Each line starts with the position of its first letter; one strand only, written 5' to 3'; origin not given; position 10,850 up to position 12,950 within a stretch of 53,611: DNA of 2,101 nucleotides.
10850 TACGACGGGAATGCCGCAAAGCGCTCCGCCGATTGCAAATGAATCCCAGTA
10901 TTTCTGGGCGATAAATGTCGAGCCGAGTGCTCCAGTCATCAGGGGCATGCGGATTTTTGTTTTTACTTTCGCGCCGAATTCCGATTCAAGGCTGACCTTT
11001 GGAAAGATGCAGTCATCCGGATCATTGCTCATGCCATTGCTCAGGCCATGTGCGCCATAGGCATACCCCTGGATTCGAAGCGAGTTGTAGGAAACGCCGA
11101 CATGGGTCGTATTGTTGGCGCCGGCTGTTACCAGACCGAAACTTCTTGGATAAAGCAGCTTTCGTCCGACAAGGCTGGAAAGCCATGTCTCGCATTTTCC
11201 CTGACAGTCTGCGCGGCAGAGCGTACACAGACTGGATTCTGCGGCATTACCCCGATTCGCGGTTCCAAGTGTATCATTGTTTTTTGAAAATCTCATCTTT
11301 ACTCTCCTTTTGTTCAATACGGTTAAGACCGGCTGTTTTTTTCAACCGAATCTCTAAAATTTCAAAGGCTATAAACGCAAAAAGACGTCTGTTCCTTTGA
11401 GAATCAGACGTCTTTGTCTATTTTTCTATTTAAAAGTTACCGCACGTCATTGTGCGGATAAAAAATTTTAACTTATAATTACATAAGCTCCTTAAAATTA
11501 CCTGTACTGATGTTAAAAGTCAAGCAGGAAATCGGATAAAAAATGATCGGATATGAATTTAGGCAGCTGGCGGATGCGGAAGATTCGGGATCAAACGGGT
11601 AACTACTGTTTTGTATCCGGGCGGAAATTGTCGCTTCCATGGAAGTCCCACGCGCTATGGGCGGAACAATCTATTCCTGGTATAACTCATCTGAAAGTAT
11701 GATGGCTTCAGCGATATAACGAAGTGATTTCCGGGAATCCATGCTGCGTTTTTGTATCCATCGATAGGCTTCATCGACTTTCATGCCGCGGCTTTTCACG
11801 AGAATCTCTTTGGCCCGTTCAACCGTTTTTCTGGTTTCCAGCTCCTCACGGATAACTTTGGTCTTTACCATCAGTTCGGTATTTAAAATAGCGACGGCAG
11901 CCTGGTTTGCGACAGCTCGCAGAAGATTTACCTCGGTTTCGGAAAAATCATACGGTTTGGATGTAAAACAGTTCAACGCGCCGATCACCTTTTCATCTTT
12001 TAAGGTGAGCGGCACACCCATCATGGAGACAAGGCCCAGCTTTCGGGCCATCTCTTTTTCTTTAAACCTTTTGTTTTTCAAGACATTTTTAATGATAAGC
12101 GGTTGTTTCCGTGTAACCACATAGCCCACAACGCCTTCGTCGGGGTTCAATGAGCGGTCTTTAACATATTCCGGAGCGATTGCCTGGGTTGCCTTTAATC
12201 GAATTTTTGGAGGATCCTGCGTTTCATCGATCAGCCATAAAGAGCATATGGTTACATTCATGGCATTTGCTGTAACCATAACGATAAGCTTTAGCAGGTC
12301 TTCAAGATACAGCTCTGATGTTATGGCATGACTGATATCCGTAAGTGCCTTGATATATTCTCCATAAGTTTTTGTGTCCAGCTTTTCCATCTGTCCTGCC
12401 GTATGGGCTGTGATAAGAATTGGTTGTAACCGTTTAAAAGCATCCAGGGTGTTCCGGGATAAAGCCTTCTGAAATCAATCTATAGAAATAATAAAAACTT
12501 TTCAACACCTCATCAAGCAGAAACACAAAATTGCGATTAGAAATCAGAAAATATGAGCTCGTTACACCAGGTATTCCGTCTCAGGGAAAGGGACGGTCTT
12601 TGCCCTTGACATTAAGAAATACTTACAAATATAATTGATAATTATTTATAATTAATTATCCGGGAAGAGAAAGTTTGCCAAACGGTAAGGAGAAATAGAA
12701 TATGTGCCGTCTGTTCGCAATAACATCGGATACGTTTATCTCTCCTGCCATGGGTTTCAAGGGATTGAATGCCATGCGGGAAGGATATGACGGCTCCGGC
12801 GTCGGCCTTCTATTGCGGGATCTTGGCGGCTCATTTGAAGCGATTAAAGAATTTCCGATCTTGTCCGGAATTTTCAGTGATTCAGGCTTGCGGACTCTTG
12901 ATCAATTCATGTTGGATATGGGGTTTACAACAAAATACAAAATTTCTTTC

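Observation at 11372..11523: Complete ANTAR antitermination switch (dual A..G hexaloop hairpins competing with a terminator) in the glutamate-synthase leader, next to its GAF-ANTAR regulator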

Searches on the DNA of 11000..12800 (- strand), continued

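Call 75: search_with_rna_model(model_id=R2, sources=[L085, L086, L098, L102, L113, L116, L125, L128, L129, L130, L131, L136, L140, L144, L147, L153, L159, L163, L179, L186, L191, L132, L169, L174, L180], max_evalue=0.01)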
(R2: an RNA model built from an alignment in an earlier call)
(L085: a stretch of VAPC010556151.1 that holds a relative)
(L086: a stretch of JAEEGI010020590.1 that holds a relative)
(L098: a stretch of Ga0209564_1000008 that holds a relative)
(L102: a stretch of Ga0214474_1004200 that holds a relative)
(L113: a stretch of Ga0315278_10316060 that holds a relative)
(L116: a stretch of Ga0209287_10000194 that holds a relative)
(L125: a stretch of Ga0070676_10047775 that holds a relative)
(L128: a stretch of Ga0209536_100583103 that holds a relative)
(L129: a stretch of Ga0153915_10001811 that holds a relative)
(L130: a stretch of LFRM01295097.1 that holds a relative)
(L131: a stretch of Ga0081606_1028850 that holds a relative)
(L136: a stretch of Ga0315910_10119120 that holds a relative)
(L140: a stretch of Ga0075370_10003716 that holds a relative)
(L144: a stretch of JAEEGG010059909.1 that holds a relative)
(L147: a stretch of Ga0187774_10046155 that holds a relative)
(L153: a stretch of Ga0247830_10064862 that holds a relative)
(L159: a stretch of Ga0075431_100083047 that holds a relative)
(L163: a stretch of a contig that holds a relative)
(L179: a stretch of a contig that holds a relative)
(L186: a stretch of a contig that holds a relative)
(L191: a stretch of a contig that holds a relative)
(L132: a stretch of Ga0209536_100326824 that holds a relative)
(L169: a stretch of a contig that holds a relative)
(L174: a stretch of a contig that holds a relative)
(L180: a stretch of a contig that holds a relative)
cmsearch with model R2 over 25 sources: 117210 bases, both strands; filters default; matches with E-value up to 0.01: 27.
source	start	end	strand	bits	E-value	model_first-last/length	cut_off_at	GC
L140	821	875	-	48.3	4.2e-12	1-56/56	no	0.62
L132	856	910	+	47.7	6.1e-12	1-56/56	no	0.42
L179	1625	1675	-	45.9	2e-11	1-56/56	no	0.43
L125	2159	2210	-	45.3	3e-11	1-56/56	no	0.69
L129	3115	3169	-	43.7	8.2e-11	1-56/56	no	0.42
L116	1082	1132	+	40.7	6.3e-10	1-56/56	no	0.43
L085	1496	1553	-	40.4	7.4e-10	1-56/56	no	0.48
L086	5137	5187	-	39.6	1.2e-09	1-56/56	no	0.53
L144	2272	2322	+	39.6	1.2e-09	1-56/56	no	0.53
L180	989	1035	+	37.3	5.7e-09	1-56/56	no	0.4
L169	814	873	-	36.5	1e-08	1-56/56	no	0.4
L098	5299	5355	+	36.1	1.2e-08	1-56/56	no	0.63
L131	1247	1305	-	36.1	1.3e-08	1-56/56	no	0.59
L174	6028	6087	+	34.5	3.5e-08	1-56/56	no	0.5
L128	875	932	-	33.2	8.5e-08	1-56/56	no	0.47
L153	1479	1524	-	31.4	2.8e-07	1-56/56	no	0.65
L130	2101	2144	-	31.2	3.1e-07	1-56/56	no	0.57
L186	388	431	-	30.6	4.9e-07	1-56/56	no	0.57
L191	3470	3548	+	29.3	1.1e-06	1-56/56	no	0.49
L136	1771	1821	-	26.8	5.6e-06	1-56/56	no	0.67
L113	1013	1055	+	23.8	4.1e-05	1-56/56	no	0.42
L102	2177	2238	-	22.9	7.6e-05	1-56/56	no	0.47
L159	690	753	+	22.2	0.00012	1-56/56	no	0.58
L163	2442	2504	-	18.5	0.0013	1-56/56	no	0.57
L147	1240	1280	+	17.3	0.003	1-56/56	no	0.49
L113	1078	1091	+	16.9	0.0038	39-52/56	no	0.5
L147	1304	1317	+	16.9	0.0038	39-52/56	no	0.5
